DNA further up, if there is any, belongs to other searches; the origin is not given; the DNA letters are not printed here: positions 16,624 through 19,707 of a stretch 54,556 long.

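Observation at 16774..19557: Single 927-aa PrimPol + DExH helicase + DUF559 nuclease fusion: candidate one-gene conflict system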

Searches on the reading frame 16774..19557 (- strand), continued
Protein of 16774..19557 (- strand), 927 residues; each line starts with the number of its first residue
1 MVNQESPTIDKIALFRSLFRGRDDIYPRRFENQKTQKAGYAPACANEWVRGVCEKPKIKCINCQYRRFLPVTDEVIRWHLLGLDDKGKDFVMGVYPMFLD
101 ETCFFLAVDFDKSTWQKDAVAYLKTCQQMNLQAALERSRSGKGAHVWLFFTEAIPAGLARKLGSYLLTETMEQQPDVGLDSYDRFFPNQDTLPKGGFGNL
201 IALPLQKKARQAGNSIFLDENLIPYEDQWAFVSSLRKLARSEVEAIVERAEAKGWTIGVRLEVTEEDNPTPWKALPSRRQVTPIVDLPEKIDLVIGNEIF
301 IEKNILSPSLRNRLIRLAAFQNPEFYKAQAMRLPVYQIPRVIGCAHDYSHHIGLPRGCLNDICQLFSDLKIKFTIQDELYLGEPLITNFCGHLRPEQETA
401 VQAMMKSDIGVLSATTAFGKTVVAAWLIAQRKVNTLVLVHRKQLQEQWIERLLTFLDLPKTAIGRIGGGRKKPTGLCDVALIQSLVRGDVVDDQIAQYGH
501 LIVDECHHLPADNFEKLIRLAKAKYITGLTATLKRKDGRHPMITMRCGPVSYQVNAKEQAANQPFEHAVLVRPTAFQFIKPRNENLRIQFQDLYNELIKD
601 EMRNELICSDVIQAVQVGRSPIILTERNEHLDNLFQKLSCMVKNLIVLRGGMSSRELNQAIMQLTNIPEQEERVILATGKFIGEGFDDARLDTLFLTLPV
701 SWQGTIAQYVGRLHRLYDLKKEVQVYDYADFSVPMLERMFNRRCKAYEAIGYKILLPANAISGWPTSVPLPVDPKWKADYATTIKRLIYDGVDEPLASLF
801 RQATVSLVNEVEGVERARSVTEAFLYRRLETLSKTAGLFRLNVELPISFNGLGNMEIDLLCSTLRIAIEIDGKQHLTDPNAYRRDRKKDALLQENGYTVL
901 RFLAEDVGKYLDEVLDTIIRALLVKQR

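Call 22: find_encoding_contigs(protein=P0040, flank=10000, max_places=3)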
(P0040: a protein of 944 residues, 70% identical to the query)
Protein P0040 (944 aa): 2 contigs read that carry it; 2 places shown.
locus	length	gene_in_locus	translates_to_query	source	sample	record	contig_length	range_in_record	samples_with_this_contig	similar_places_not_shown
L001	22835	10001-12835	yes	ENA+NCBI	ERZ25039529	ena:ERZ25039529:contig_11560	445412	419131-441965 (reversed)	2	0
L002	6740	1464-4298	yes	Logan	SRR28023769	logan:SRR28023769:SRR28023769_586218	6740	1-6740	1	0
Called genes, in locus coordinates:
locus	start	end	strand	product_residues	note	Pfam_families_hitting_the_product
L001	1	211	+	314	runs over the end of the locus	-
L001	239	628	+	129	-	-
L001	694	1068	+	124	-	-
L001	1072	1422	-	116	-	-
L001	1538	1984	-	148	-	-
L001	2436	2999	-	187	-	-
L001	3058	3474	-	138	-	-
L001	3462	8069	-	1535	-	PF05593:RHS_repeat (faint), PF25023:TEN_YD-shell (faint)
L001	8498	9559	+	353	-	PF00589:Phage_integrase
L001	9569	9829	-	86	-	PF01817:CM_2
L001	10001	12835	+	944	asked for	PF22548:AEP-TOTE, PF00270:DEAD (weak), PF04851:ResIII, PF04480:DUF559, PF18741:MTES_1575 (weak)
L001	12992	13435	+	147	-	-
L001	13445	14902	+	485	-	-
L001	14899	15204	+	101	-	-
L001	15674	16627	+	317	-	PF00589:Phage_integrase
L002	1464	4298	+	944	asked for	PF22548:AEP-TOTE, PF00270:DEAD (weak), PF04851:ResIII, PF04480:DUF559, PF18741:MTES_1575 (weak)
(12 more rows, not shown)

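Call 23: find_encoding_contigs(protein=P0034, flank=10000, max_places=2)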
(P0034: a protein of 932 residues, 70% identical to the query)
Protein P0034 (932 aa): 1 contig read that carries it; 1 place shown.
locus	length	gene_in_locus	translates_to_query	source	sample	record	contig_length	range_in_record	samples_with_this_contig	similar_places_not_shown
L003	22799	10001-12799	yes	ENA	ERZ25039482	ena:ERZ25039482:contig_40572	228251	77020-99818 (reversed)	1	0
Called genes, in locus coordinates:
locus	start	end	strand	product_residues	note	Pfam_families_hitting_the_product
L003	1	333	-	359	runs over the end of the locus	PF01266:DAO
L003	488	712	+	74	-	-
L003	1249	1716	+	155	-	PF00578:AhpC-TSA, PF08534:Redoxin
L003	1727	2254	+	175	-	PF13462:Thioredoxin_4, PF01323:DSBA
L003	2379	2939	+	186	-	PF13302:Acetyltransf_3, PF00583:Acetyltransf_1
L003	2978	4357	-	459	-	PF07732:Cu-oxidase_3, PF00394:Cu-oxidase, PF07731:Cu-oxidase_2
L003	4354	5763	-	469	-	-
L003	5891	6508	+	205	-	PF13207:AAA_17 (faint), PF13238:AAA_18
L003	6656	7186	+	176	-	PF13523:Acetyltransf_8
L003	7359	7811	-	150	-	PF22381:Staph_reg_Sar_Rot, PF01047:MarR, PF12802:MarR_2 (weak), PF13463:HTH_27 (weak)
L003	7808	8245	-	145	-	PF10604:Polyketide_cyc2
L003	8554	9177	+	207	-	-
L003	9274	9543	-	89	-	-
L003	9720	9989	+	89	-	-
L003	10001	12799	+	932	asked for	PF22548:AEP-TOTE, PF00270:DEAD, PF04851:ResIII, PF04480:DUF559, PF18741:MTES_1575 (weak)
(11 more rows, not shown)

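Call 26: find_related_loci(query=window:16774-19557:-, collection=genome_contigs, flank=10000)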
Query window:16774-19557:- (927 aa) in genome_contigs; peptide patterns used: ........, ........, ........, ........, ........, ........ (x = any residue, [..] = any of these).
600 stretches matched a pattern (row limit reached: there are more); 586 encode a relative of the query (tblastn E <= 1e-3); the best 80 are kept; 80 distinct loci.
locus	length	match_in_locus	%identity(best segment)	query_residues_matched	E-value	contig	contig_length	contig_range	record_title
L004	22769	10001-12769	73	1-922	0e+0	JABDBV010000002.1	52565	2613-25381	MAG: Gammaproteobacteria bacterium isolate BWMinControl_Nextera12_MAG5 3300020784.a:Ga0206988_1009, whole genome shotgun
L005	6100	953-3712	74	1-922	0e+0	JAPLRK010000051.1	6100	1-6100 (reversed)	MAG: Legionellales bacterium isolate LacPavin_0818_WC45_MAG_44_9 LacPavin_0818_WC45_scaffold_639917, whole genome shotgu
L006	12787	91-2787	72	25-923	0e+0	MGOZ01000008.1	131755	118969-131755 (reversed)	MAG: Coxiella sp. RIFCSPHIGHO2_12_FULL_42_15 rifcsphigho2_12_scaffold_1441, whole genome shotgun sequence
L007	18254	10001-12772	73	1-923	0e+0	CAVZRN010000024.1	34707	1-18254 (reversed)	MAG: uncultured Gammaproteobacteria bacterium isolate MFD09671.bin.3.6 genome assembly, contig: contig_99599, whole geno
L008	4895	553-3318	66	1-926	0e+0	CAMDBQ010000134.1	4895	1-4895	MAG: Legionella sp. 2055-AUS-E isolate MH-21oct19-150 genome assembly, contig: MH-21oct19-C30242, whole genome shotgun s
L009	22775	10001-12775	66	2-922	0e+0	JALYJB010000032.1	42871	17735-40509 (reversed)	MAG: Planctomycetota bacterium isolate HIE bin40 SD1475_NODE_103_length_42871_cov_3.059283, whole genome shotgun sequenc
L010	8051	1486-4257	66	2-922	0e+0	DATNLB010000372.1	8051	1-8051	MAG TPA_asm: Candidatus Acidiferrales bacterium isolate SMAG_U11440 k141_2133, whole genome shotgun sequence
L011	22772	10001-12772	67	2-922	0e+0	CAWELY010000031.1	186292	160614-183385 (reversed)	MAG: uncultured Acidobacteriota bacterium isolate MFD05580.bin.2.50 genome assembly, contig: contig_47964, whole genome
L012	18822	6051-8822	65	1-922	0e+0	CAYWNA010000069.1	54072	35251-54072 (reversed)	MAG TPA_asm: uncultured Pirellulaceae bacterium isolate binchicken_co65_467 genome assembly, contig: NODE_2304_length_54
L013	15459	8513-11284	65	1-922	0e+0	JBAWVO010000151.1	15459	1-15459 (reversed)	MAG: Planctomycetota bacterium isolate ELA013 MAG013_151, whole genome shotgun sequence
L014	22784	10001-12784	64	1-926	0e+0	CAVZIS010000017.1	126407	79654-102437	MAG: Vicinamibacterales bacterium isolate MFD00962.bin.2.7 genome assembly, contig: contig_88798, whole genome shotgun s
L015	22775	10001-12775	64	2-923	0e+0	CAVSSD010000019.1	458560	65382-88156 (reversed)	MAG: uncultured Acidobacteriota bacterium isolate MFD05521.bin.3.22 genome assembly, contig: contig_23737, whole genome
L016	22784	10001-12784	65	2-927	0e+0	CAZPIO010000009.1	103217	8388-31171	MAG TPA_asm: uncultured Planctomycetales bacterium isolate binchicken_co74_351 genome assembly, contig: NODE_325_length_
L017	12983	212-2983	65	1-922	0e+0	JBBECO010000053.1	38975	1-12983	MAG: Vicinamibacterales bacterium isolate LejiaF_68_38 Lejia_F_1510_length_38975_cov_21, whole genome shotgun sequence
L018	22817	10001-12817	65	2-922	0e+0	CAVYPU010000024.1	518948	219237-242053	MAG: uncultured Acidobacteriota bacterium isolate MFD05512.bin.2.159 genome assembly, contig: contig_3607, whole genome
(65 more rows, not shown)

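Call 45: predict_structure(alignment_id=A1)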
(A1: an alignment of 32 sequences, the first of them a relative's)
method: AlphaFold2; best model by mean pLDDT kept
length: 927 residues; sequences in the alignment: 32
mean_pLDDT: 68.5   pTM: 0.35
mean pLDDT of the five models: 68.5, 66.4, 58.7, 56.6, 49.8
residues with pLDDT >= 90: 68; 70-90: 452; 50-70: 226; < 50: 181
segments of 3 or more residues with pLDDT < 50: 22-63, 95-99, 178-199, 254-284, 322-343, 378-381, 468-473, 488-491, 531-564, 585-587, 806-809
pLDDT, mean of each block of 10 residues (from residue 1): 81 75 39 35 43 37 51 75 72 51 68 77 86 81 80 70 73 57 41 41 68 78 87 86 80 43 30 37 58 74 78 61 43 39 60 69 79 64 71 75 66 60 83 76 79 82 62 64 56 58 62 55 52 42 32 35 65 74 54 84 90 90 90 91 87 82 83 85 65 87 70 66 85 75 74 68 68 56 67 74 56 73 88 87 81 78 91 78 84 91 87 91 84
secondary structure, 60 per line:
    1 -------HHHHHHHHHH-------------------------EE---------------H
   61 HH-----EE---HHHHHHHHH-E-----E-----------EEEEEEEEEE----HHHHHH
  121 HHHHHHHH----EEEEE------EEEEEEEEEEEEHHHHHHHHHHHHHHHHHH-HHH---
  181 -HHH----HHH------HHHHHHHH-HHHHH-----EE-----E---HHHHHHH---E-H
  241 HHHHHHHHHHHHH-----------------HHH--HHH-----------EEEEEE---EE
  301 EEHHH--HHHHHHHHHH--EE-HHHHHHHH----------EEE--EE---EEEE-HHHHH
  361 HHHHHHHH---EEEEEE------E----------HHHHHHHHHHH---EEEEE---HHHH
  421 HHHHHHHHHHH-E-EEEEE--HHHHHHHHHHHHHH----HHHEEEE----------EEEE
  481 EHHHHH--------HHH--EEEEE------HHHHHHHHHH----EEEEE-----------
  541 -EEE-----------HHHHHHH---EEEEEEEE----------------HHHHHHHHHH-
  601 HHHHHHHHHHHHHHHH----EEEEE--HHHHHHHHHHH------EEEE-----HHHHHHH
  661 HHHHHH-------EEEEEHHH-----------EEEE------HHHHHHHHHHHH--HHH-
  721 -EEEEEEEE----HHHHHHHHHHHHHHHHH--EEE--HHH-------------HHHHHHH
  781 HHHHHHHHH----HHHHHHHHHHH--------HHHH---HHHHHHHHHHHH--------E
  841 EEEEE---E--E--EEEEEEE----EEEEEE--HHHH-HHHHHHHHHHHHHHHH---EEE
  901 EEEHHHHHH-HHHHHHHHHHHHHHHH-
elements in order (helices of 4 or more, strands of 3 or more residues): H8-17 H73-81 E101-110 H115-128 E133-137 E144-155 H156-173 H198-205 H207-211 H228-234 H240-253 E290-295 E299-302 H308-317 H323-330 E341-343 E351-354 H356-368 E372-377 H395-405 E409-413 H417-431 E435-439 H442-455 E463-466 E477-481 H482-486 E500-504 H511-520 E525-529 E542-544 H556-562 E566-573 H590-599 H601-616 E621-625 H628-638 E645-648 H654-666 E674-678 E693-696 H703-714 E722-729 H734-750 E753-755 H774-789 H794-804 H813-816 H820-831 E840-845 E855-861 E866-871 H874-877 H879-894 E898-903 H904-909 H911-926
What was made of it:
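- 19369..19428 (-): Four invariant cysteines (C44, C53, C60, C63) inside the AEP domain: putative zinc-binding element. This stretch has low model confidence (pLDDT below 50, call 45)
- Tried and rejected: Quality is only moderate (pLDDT 68.5, pTM 0.35, call 45), so the arrangement of the domains was not interpreted.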

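Call 48: search_protein_families(library=pfam, alignment_id=A2, max_evalue=0.0001)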
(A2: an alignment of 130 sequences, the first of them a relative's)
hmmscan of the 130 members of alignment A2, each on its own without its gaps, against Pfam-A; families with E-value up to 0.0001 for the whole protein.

A. member 1, L001:9569-9883:- (104 aa): 1 family
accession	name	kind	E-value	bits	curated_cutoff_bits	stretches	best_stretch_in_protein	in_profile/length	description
PF01817.26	CM_2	-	4.6e-11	43.2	27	1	19-94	5-80/80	Chorismate mutase type II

B. families by the number of members that match (of 130 scanned): 114 families (the first 25 are shown)
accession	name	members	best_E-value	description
PF01850.27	PIN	5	4e-17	PIN domain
PF08843.17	AbiEii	4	1.1e-27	Nucleotidyl transferase AbiEii toxin, Type IV TA system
PF05016.21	ParE_toxin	4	1.8e-20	ParE toxin of type II toxin-antitoxin system, parDE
PF01381.28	HTH_3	4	9.2e-13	Helix-turn-helix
PF22548.2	AEP-TOTE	3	1.2e-93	TOTE conflict system, Archaeo-Eukaryotic Primase domain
PF13560.12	HTH_31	3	5.3e-11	Helix-turn-helix domain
PF09339.16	HTH_IclR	3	9.9e-08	IclR helix-turn-helix domain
PF01011.28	PQQ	2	2.5e-86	Glucose/ethanol/alcohol dehydrogenase, beta-propeller domain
PF00817.25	IMS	2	5.2e-54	impB/mucB/samB family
PF13360.13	PQQ_2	2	2.7e-34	Outer membrane protein assembly factor BamB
PF04545.22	Sigma70_r4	2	6.3e-24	Sigma-70, region 4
PF04542.20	Sigma70_r2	2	7.1e-24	Sigma-70 region 2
PF13749.12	HATPase_c_4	2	6.2e-22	Putative ATP-dependent DNA helicase recG C-terminal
PF11799.13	IMS_C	2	1e-20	impB/mucB/samB family C-terminal domain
PF13570.13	Beta-prop_ACSF4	2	1.1e-19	Beta-alanine-activating enzyme, beta-propeller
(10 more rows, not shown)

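Call 49: search_protein_families(library=padloc, alignment_id=A2, max_evalue=0.00001)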
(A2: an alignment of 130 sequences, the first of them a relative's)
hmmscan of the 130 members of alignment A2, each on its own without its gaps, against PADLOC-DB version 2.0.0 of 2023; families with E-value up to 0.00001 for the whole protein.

A. member 1, L001:9569-9883:- (104 aa): 0 families

B. families by the number of members that match (of 130 scanned): 110 families (the first 25 are shown)
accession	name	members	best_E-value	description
PDLC01465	PrimPol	3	1.4e-80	"CAS-I,CAS-II,CAS-III,CAS-IV,CAS-V,CAS-VI; associated"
PDLC01101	PrimPol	3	5.1e-18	adaptation polymerase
PDLC02292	AbiEii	2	2.9e-58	AbiEii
PDLC02289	AbiEii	2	2.5e-52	AbiEii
PDLC02322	AbiEii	2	4e-43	AbiEii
PDLC05053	PDC-S62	2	7.8e-26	-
PDLC02315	AbiEii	2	1.7e-17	AbiEii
PDLC02926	HTH_VI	2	7.3e-07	-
PDLC04791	PDC-S01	1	2.1e-177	-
PDLC03021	MTase_I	1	2.3e-158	Type I methyltransferase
PDLC03025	MTase_I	1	1.6e-106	Type I methyltransferase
PDLC02444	BrxA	1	6.5e-81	BrxA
PDLC02203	MzaA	1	9e-80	-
PDLC00522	JetD1|JetD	1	1.2e-74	DUF2220; DUF3322; DUF2399 domain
PDLC03036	MTase_I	1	2.2e-73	Type I methyltransferase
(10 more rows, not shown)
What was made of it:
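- Single neighbours match BrxA, JetD, MzaA, MADS and Type I methyltransferase models (call 49).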

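Call 50: fold_search(model_id=the predicted structure, library=pdb)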
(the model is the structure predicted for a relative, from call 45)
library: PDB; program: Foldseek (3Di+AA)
matches with E <= 10: 1690; with E <= 0.001: 713
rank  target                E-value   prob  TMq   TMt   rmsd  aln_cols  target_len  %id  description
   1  8byq_0                2.1e-18  1.00  0.23  0.29  23.4       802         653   14  RNA polymerase II pre-initiation complex with the proximal +1 nucleosome (PIC-Nuc10W) (released 2023-05-03)
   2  6p4w_A                8.6e-18  1.00  0.19  0.37  14.9       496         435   18  XPB helicase in a complex with truncated Bax1 from Sulfurisphaera tokodaii at 2.96 Angstrom resolution (released 2020-06-03)
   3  8ebs_A                4.9e-17  1.00  0.25  0.34  22.7       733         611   14  Initial DNA-lesion (Cy5) binding by XPC and TFIIH (released 2023-04-19)
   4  9pd3_A                8.1e-17  1.00  0.23  0.31  13.9       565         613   15  NER dual incision complex - DuIS (released 2026-02-18)
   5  5tnu_A                8.1e-17  1.00  0.17  0.33  21.9       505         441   18  S. tokodaii XPB II crystal structure at 3.0 Angstrom resolution (released 2017-11-01)
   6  6nmi_A                9.0e-17  1.00  0.23  0.29  17.8       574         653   14  Cryo-EM structure of the human TFIIH core complex (released 2019-03-13)
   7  7egb_6                2.2e-16  1.00  0.24  0.33  14.0       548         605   15  TFIID-based holo PIC on SCP promoter (released 2021-05-05)
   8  9a88_A                2.9e-16  1.00  0.24  0.33  22.9       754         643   14  Structure of the pre-incision complex in nucleotide excision repair   (released 2024-10-09)
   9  8ebu_A                4.1e-16  1.00  0.24  0.33  22.1       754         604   12  XPC release from Core7-XPA-DNA (Cy5) (released 2023-04-19)
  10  7o4i_7                4.6e-16  1.00  0.24  0.33  21.3       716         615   15  Yeast RNA polymerase II transcription pre-initiation complex with initial transcription bubble (released 2021-06-16)
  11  7zsa_7                6.4e-16  1.00  0.25  0.34  21.2       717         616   14  Yeast RNA polymerase II transcription pre-initiation complex with the +1 nucleosome and NTP (complex B) (released 2022-11-16)
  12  7o4l_7                6.4e-16  1.00  0.22  0.30  22.0       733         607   15  Yeast TFIIH in the expanded state within the pre-initiation complex (released 2021-06-16)
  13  7o4k_7                9.5e-16  1.00  0.24  0.33  21.4       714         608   14  Yeast TFIIH in the contracted state within the pre-initiation complex (released 2021-06-16)
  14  6p4o_E                1.1e-15  1.00  0.20  0.36  13.6       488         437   19  Complex of XPB helicase with Bax1 endonuclease from Sulfurisphaera tokodaii at 3.15 Angstroms resolution (released 2020-06-03)
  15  6p4o_A                1.2e-15  1.00  0.21  0.38  12.9       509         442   19  Complex of XPB helicase with Bax1 endonuclease from Sulfurisphaera tokodaii at 3.15 Angstroms resolution (released 2020-06-03)
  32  6p4f_C                6.6e-13  1.00  0.21  0.38  12.3       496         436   19  Crystal structure of the XPB-Bax1-forked DNA ternary complex (released 2020-06-17)
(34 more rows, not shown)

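Call 59: search_protein_families(library=pfam, alignment_id=A3, max_evalue=0.0001)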
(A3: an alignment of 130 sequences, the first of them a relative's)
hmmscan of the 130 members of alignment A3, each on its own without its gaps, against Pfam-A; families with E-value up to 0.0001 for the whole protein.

A. member 1, L001:2436-3002:- (188 aa): 0 families

B. families by the number of members that match (of 130 scanned): 155 families (the first 25 are shown)
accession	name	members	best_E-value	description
PF00589.27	Phage_integrase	3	1.1e-22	Phage integrase family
PF00583.31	Acetyltransf_1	3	7.9e-10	Acetyltransferase (GNAT) family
PF13401.12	AAA_22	3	5.8e-06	AAA domain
PF06965.17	Na_H_antiport_1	2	7.8e-147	Na+/H+ antiporter 1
PF25183.1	OMP_b-brl_4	2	2.9e-87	Outer membrane beta barrel domain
PF00005.33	ABC_tran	2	5.5e-64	ABC transporter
PF13302.13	Acetyltransf_3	2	2.4e-33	Acetyltransferase (GNAT) domain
PF00072.30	Response_reg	2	1e-26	Response regulator receiver domain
PF13437.12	HlyD_3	2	1.5e-19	HlyD family secretion protein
PF00753.33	Lactamase_B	2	7e-12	Metallo-beta-lactamase superfamily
PF13533.13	Biotin_lipoyl_2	2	1.2e-09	Biotin-lipoyl like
PF13555.12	AAA_29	2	1.2e-06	P-loop containing region of AAA domain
PF01850.27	PIN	2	5.6e-06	PIN domain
PF00873.25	ACR_tran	1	1.3e-205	AcrB/AcrD/AcrF family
PF00202.27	Aminotran_3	1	8.3e-127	Aminotransferase class-III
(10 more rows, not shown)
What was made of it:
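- There are 15 hits to PIN, AbiEii, ParE or Phd among 130 neighbours, against 2 (at most 5) among 130 genes lying 6 kb or more away (calls 48, 59). Neighbours are enriched for toxin-antitoxin genes (calls 48, 59).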
